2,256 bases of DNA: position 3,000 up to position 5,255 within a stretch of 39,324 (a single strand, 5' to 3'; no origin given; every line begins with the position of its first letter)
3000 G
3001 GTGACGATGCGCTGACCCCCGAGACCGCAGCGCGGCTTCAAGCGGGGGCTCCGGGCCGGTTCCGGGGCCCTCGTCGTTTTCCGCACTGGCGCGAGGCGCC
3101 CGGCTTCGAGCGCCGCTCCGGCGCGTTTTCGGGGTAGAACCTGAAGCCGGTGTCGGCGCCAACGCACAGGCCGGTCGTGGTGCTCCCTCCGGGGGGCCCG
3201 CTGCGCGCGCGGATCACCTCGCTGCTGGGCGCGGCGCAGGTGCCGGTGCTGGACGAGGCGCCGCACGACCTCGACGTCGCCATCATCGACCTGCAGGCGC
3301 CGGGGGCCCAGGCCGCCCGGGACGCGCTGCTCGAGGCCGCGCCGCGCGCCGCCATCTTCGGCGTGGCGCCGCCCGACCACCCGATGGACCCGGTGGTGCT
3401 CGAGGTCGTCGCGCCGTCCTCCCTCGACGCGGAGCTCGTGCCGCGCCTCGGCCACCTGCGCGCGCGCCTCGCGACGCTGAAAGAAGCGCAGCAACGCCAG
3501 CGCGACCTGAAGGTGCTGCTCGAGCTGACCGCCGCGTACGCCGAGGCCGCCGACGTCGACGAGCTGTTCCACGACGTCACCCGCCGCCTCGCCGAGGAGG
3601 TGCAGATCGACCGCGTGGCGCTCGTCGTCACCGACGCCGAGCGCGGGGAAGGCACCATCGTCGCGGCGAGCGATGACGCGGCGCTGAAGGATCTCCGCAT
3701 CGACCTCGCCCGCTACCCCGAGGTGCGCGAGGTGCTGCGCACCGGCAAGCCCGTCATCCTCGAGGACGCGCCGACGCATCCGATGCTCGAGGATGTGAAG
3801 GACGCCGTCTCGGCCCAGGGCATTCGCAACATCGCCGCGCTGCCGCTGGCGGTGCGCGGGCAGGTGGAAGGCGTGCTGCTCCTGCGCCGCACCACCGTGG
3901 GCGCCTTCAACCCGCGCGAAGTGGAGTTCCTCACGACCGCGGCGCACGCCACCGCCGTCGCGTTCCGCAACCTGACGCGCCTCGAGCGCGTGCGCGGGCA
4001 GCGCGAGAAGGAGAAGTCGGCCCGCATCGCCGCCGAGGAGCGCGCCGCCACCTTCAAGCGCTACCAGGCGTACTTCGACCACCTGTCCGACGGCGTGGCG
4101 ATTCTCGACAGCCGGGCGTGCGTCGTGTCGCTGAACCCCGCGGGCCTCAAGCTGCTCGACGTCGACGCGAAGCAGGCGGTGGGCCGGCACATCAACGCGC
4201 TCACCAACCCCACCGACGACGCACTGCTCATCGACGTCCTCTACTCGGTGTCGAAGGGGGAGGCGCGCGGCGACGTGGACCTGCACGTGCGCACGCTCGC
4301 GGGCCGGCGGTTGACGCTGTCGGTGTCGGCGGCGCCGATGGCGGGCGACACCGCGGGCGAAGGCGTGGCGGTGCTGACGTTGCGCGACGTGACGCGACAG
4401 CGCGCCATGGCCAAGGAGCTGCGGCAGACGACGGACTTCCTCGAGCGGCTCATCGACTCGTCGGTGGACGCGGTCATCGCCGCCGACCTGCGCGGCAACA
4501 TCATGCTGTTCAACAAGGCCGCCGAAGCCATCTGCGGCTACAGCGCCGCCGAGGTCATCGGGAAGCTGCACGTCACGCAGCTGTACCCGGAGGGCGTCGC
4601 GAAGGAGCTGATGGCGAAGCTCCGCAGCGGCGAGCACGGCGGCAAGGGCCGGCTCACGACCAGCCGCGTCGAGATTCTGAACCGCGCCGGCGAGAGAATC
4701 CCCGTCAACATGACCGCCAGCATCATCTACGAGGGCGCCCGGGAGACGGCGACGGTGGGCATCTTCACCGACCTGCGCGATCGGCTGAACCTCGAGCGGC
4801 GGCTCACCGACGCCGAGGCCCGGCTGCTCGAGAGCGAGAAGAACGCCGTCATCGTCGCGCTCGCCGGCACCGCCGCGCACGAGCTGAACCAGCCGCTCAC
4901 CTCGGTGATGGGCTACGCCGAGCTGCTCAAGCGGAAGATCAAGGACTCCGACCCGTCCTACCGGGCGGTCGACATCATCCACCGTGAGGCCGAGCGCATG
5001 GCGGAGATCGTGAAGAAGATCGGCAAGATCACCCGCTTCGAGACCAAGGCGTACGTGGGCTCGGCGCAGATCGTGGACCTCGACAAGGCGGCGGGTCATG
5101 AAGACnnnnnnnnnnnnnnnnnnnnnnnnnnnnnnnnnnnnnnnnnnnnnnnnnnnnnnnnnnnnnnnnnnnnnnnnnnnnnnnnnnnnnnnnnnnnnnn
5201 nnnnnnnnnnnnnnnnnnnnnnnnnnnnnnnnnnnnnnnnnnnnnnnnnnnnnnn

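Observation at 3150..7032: Translationally coupled split sensor pair: a DHp-only GAF/PAS protein followed by a complete GAF/PAS histidine kinase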

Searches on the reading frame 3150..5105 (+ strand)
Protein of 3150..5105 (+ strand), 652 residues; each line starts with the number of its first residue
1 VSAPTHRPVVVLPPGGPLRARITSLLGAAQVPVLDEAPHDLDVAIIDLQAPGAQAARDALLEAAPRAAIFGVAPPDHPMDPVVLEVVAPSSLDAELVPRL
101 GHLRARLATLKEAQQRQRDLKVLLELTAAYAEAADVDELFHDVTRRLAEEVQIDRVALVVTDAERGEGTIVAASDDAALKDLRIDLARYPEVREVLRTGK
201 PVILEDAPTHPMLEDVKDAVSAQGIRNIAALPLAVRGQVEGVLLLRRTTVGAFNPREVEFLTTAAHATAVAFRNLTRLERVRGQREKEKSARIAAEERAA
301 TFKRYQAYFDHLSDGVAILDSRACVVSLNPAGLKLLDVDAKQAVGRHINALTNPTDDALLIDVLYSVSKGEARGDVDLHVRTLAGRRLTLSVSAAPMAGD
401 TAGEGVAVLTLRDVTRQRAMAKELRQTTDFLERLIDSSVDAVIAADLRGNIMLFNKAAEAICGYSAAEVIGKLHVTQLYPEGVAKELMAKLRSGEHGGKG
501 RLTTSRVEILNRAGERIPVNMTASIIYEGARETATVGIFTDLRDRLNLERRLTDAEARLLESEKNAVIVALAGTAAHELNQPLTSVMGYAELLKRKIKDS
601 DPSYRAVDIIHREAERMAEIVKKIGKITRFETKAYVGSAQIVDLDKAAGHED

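Call 6: search_protein_families(library=pfam, proteins=[window:3150-5105:+], max_evalue=0.1)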
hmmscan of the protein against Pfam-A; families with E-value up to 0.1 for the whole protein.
window:3150-5105:+ (652 aa): 12 families
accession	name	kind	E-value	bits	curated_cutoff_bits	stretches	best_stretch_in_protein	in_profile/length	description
PF00989.32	PAS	-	9.6e-23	80.8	22.6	2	430-541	2-112/113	PAS fold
PF13426.13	PAS_9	-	2.4e-18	66.8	27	2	441-543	3-102/103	PAS domain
PF01590.32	GAF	-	4.2e-16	60.1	22.4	1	135-271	1-132/133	GAF domain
PF08448.16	PAS_4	-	9e-16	58.5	23.1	2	309-418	1-109/110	PAS fold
PF13185.12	GAF_2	-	5.9e-15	56.1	28.6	1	133-272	1-135/136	GAF domain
PF13188.13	PAS_8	-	8.5e-14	51.3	21.8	2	430-480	2-52/65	PAS domain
PF00512.31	HisKA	-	1.6e-13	50.9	26.9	1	571-624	5-57/66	His Kinase A (phospho-acceptor) domain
PF13492.12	GAF_3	-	6.7e-08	33.4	27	1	135-271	1-126/129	GAF domain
PF12860.13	PAS_7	-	0.0058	17.2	27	1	309-419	1-112/115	PAS fold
PF08447.18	PAS_3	-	0.022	15.4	25.6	0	454-533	4-83/89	PAS fold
PF08856.16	DUF1826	-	0.033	14.5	22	0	92-203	54-168/202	Protein of unknown function (DUF1826)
PF24820.1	Diguanyl_cycl_sensor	-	0.091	13.2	28.1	0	310-347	3-40/109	Diguanylate cyclase-like sensor domain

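Call 7: search_protein_families(library=ncbifam, proteins=[window:3150-5105:+], max_evalue=0.1)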
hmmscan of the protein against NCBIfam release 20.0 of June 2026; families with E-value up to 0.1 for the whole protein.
window:3150-5105:+ (652 aa): 48 families (the best 25 are shown)
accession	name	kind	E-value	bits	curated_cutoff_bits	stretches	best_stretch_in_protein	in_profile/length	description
NF008468.0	PRK11360.1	equivalog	8.4e-32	110.3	646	2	419-629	258-456/616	two-component system sensor histidine kinase AtoS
TIGR00229.1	sensory_box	domain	4.8e-31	107.5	22.9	2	426-552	2-126/126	PAS domain S-box protein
TIGR02966.1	phoR_proteo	equivalog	1.1e-20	73.9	334.2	2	575-646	121-193/333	phosphate regulon sensor histidine kinase PhoR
NF046044.1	PnpS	equivalog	1.2e-20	73.9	400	2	418-646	44-249/390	two-component system histidine kinase PnpS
NF033092.0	HK_WalK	equivalog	1e-16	60.7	725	2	432-646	261-451/594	cell wall metabolism sensor histidine kinase WalK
NF047874.1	MASE3_PAS_HK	subfamily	2e-16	59.9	560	2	418-632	254-468/655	MASE3 domain-containing sensor histidine kinase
NF041777.1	sens_FixL_Rhizob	equivalog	7.2e-16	57.9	850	1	326-629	19-321/485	sensor protein FixL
NF052573.1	HisKinEspAMyxo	equivalog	2.1e-14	52.5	1400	2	409-639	238-464/755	serine histidine kinase EspA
NF046020.1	HisKinCckABruc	equivalog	2.4e-13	48.9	1000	2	556-624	468-536/868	cell cycle histidine kinase CckA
NF008467.0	PRK11359.1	equivalog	5.8e-12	44.4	857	2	436-518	20-102/800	oxygen-sensing cyclic-di-GMP phosphodiesterase DosP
NF008293.1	PRK11073.1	equivalog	6.7e-12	45.3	240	2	427-623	5-184/349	nitrogen regulation protein NR(II)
NF045911.1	TCSHisKinNblS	equivalog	1.9e-11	43.1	1000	2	423-634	260-456/621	two-component system sensor histidine kinase NblS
NF047466.1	hybrid_RR_LvrB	exception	1.6e-10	40.8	500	1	543-635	127-219/377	hybrid histidine kinase/response regulator LvrB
NF033091.0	HK_VanS_ACDEFG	equivalog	1.5e-09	37.4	400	1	554-644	64-151/293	vancomycin resistance histidine kinase VanS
NF041552.1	TF_PrdR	equivalog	1.6e-08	33.4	795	2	302-434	133-254/577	sigma-54 dependent transcriptional regulator PrdR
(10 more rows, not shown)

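Call 8: find_homologous_proteins(query=window:3150-5105:+)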
Query window:3150-5105:+ (652 aa): 490 proteins with E <= 0.001 among 8000 candidates; the best 120 are listed.
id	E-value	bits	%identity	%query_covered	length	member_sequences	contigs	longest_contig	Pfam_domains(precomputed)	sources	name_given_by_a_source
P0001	0.0e+0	1307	95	100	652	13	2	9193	PF13426.14,PF13188.14,PF13185.13,PF01590.33,PF08448.17,PF13492.13,PF00512.32,PF00989.32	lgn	-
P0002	0.0e+0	1251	92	98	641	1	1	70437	PF13426.14,PF13188.14,PF13185.13,PF01590.33,PF08448.17,PF13492.13,PF00512.32,PF00989.32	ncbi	ncbi:MAG: PAS domain S-box protein [Myxococcota bacterium]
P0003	0.0e+0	1247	92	99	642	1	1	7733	PF13426.14,PF13188.14,PF13185.13,PF01590.33,PF08448.17,PF13492.13,PF00512.32,PF00989.32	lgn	-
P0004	0.0e+0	1247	92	98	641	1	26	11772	PF13426.14,PF13188.14,PF13185.13,PF01590.33,PF08448.17,PF13492.13,PF00512.32,PF00989.32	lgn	-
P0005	0.0e+0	1236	92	97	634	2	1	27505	PF13426.14,PF13188.14,PF13185.13,PF01590.33,PF08448.17,PF13492.13,PF00512.32,PF00989.32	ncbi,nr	ncbi:MAG: PAS domain S-box protein [Myxococcales bacterium]|nr:PAS domain S-box protein [Myxococcale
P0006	0.0e+0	1215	89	98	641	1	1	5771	PF13426.14,PF13188.14,PF13185.13,PF01590.33,PF08448.17,PF13492.13,PF00512.32,PF00989.32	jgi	jgi:PAS domain S-box-containing protein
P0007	0.0e+0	1215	90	99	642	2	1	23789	PF13426.14,PF13188.14,PF13185.13,PF01590.33,PF08448.17,PF13492.13,PF00512.32,PF00989.32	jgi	-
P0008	0.0e+0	1214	89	98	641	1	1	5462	PF13426.14,PF13188.14,PF13185.13,PF01590.33,PF08448.17,PF13492.13,PF00512.32,PF00989.32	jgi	jgi:PAS domain S-box-containing protein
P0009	0.0e+0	1181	88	98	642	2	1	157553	PF13426.14,PF13188.14,PF13185.13,PF01590.33,PF08448.17,PF13492.13,PF00512.32,PF00989.32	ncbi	-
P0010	0.0e+0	1115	81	100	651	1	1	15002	PF13426.14,PF13188.14,PF13185.13,PF01590.33,PF08448.17,PF13492.13,PF00512.32,PF00989.32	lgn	-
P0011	0.0e+0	1070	76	100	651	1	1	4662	PF13426.14,PF13188.14,PF13185.13,PF01590.33,PF08448.17,PF13492.13,PF00512.32,PF00989.32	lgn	-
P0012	0.0e+0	1055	76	98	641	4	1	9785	PF13426.14,PF13188.14,PF13185.13,PF01590.33,PF08448.17,PF13492.13,PF00512.32,PF00989.32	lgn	-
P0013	0.0e+0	1052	76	100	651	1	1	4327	PF13426.14,PF13188.14,PF13185.13,PF01590.33,PF08448.17,PF13492.13,PF00512.32,PF00989.32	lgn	-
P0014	0.0e+0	1046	76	98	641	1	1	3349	PF13426.14,PF13188.14,PF13185.13,PF01590.33,PF08448.17,PF13492.13,PF00512.32,PF00989.32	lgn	-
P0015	0.0e+0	1042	75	100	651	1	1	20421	PF13426.14,PF13188.14,PF13185.13,PF01590.33,PF08448.17,PF13492.13,PF00512.32,PF00989.32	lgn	-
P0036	0.0e+0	1025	75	100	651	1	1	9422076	PF13426.14,PF13188.14,PF13185.13,PF01590.33,PF08448.17,PF13492.13,PF00512.32,PF00989.32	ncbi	ncbi:MAG: PAS domain S-box protein [Archangium sp.]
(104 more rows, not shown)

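Call 12: find_encoding_contigs(protein=P0036, flank=10000, max_places=2)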
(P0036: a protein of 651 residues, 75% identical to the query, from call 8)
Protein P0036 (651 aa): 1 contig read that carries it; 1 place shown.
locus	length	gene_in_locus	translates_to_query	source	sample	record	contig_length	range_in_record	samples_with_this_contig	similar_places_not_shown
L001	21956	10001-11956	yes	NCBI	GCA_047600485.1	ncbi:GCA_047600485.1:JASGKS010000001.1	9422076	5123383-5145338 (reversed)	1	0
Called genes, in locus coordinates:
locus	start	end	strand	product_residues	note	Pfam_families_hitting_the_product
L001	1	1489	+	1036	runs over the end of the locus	PF01833:TIG, PF20144:TIG_SUH (faint), PF01833:TIG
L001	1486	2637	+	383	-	-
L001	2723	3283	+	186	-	PF10706:Aminoglyc_resit (weak)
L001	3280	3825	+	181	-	PF00023:Ank (faint), PF13606:Ank_3 (faint), PF12796:Ank_2, PF13637:Ank_4 (faint), PF13857:Ank_5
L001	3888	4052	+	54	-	-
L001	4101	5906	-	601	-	-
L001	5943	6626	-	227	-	PF24719:Imm33-like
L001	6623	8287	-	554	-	PF01425:Amidase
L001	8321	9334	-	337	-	-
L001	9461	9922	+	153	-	-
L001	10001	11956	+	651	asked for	PF01590:GAF, PF13185:GAF_2, PF13492:GAF_3 (weak), PF08448:PAS_4 (weak), PF13426:PAS_9 (weak), PF00989:PAS, PF13188:PAS_8 (weak), PF00512:HisKA, +1 more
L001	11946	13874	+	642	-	PF13188:PAS_8 (faint), PF00989:PAS, PF08448:PAS_4, PF13426:PAS_9, PF00512:HisKA, PF02518:HATPase_c, PF13581:HATPase_c_2 (weak), PF14501:HATPase_c_5 (faint)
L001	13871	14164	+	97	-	-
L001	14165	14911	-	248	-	PF05157:MshEN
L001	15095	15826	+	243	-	PF01618:MotA_ExbB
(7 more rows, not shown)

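Call 13: find_related_loci(query=window:3150-5105:+, collection=genome_contigs, flank=4000)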
Query window:3150-5105:+ (652 aa) in genome_contigs; peptide patterns used: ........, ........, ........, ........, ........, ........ (x = any residue, [..] = any of these).
228 stretches matched a pattern; 68 encode a relative of the query (tblastn E <= 1e-3); 68 distinct loci.
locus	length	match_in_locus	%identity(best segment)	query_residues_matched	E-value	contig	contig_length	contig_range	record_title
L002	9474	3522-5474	92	1-652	0e+0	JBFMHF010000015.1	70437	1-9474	MAG: Myxococcota bacterium isolate MAG316 MAG316_15, whole genome shotgun sequence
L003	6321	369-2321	92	1-652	0e+0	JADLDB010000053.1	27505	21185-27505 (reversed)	MAG: Myxococcales bacterium isolate SJ252 c_000000267769, whole genome shotgun sequence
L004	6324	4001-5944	76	4-652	0e+0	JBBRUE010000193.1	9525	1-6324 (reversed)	MAG: Myxococcales bacterium isolate La3_concoct.158 La3_concoct.158_K_1331343_L_9525_cov_13.0092, whole genome shotgun s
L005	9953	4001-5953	75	1-652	0e+0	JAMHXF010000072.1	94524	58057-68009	MAG: Archangium sp. isolate UR_AS_maxbin.062 k201_2002918, whole genome shotgun sequence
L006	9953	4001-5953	75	1-652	0e+0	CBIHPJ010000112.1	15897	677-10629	MAG TPA_asm: uncultured Myxococcales bacterium isolate SRR18156209_binner23_Refined_20 genome assembly, contig: ERZ27336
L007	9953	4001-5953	75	1-652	0e+0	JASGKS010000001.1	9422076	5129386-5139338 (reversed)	MAG: Archangium sp. isolate 5N606 JMF-2111-06-0005.ont.bin.606_0, whole genome shotgun sequence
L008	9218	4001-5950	75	1-652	0e+0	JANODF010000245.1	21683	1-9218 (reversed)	MAG: Archangium sp. isolate VAR_17_metabat_192 VAR_17_k141_4266437, whole genome shotgun sequence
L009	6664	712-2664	75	1-652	0e+0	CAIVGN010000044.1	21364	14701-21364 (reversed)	MAG: uncultured Archangium sp. isolate Ja1_bin-1494 genome assembly, contig: bin-1494:044/251, whole genome shotgun sequ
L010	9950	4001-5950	74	1-652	0e+0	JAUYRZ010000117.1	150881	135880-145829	MAG: Archangium sp. isolate C5_metabat.bin.21 C5_k141_187169, whole genome shotgun sequence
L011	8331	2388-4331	74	4-652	0e+0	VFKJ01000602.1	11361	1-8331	MAG: Myxococcales bacterium isolate Bin_62_4 c_000001310542, whole genome shotgun sequence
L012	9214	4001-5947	75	1-652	0e+0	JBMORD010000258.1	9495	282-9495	MAG: Myxococcota bacterium isolate Betzabe_MAG171 MAG171_258, whole genome shotgun sequence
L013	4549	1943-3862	74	11-652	0e+0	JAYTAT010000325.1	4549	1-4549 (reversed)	MAG: Archangium sp. isolate GFS_13965 GFS_13965_324, whole genome shotgun sequence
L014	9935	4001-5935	73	7-652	0e+0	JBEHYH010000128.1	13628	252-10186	MAG: Myxococcota bacterium isolate ESF1.bin.39 NODE_4810_length_13628_cov_4.022101, whole genome shotgun sequence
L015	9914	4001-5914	74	12-652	0e+0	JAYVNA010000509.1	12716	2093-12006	MAG: Archangium sp. isolate GL65_DN_concoct_113 GL65_DN_concoct_113_508, whole genome shotgun sequence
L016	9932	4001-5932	73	1-646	0e+0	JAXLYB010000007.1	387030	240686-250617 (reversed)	MAG: Myxococcaceae bacterium isolate STL-MYX2 C1.157.fa-7, whole genome shotgun sequence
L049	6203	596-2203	39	112-651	9e-102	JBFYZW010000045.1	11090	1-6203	MAG: Deltaproteobacteria bacterium isolate PPR_0449 PPR_0449.fa_k121_132780, whole genome shotgun sequence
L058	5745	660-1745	37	287-649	3e-61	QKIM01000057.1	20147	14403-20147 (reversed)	MAG: Deltaproteobacteria bacterium isolate SZUA-580 scaffold_6932, whole genome shotgun sequence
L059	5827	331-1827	30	136-652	5e-59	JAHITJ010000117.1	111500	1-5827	MAG: Myxococcota bacterium isolate MM_PC_MetaG.mb.210 MM_PC_MetaG.mb.210_k141_850810, whole genome shotgun sequence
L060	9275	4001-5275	37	85-652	2e-56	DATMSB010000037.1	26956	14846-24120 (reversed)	MAG TPA_asm: Vulgatibacter sp. isolate SMAG_U12973 k141_165653, whole genome shotgun sequence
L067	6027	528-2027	29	136-649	3e-56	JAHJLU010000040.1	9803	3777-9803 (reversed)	MAG: Myxococcota bacterium isolate Old_saline.mb.159 Old_saline.mb.159_k141_67940, whole genome shotgun sequence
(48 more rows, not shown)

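Call 24: search_protein_representatives(protein=window:3150-5105:+)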
Query: 652 residues. Proteins with E-value up to 0.001 (for the whole library): 273909; up to 1e-10: 72968; up to 1e-30: 1886. The best 150 are listed.
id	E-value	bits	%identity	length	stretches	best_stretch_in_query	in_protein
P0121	4.7e-296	999.8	30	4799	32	362-493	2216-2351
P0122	4.4e-206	702.7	59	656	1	34-651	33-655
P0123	1.8e-178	611.5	54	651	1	9-652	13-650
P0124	2.3e-150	518.8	55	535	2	420-651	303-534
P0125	3.7e-150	518.1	49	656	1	18-648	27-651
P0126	4.4e-142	491.4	42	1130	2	86-647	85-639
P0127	1.6e-139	483.0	47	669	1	91-651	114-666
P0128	2.5e-138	479.0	61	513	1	278-652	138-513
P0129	1.1e-135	470.2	49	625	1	115-648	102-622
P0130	1.0e-130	453.9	44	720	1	94-649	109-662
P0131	2.4e-127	442.8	45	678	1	94-647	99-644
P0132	3.4e-125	435.6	43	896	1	85-648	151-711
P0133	1.2e-124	433.9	34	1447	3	96-649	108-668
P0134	2.2e-123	429.7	31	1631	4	164-649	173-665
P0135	7.1e-123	428.0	42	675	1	94-651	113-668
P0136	1.7e-122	426.8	43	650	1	37-648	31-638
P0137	2.7e-122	426.1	42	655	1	8-650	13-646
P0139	5.8e-121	421.7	30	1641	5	119-648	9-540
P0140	1.3e-120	420.5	40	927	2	88-649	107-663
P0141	2.5e-119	416.2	41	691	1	94-648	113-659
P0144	1.8e-116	406.9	31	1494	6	123-648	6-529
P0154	2.9e-112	392.9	41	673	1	95-648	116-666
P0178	2.1e-105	370.3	32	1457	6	304-648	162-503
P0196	3.9e-99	349.6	34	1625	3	155-646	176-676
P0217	1.7e-94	334.3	35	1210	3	152-652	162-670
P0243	8.8e-90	318.7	38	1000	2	287-650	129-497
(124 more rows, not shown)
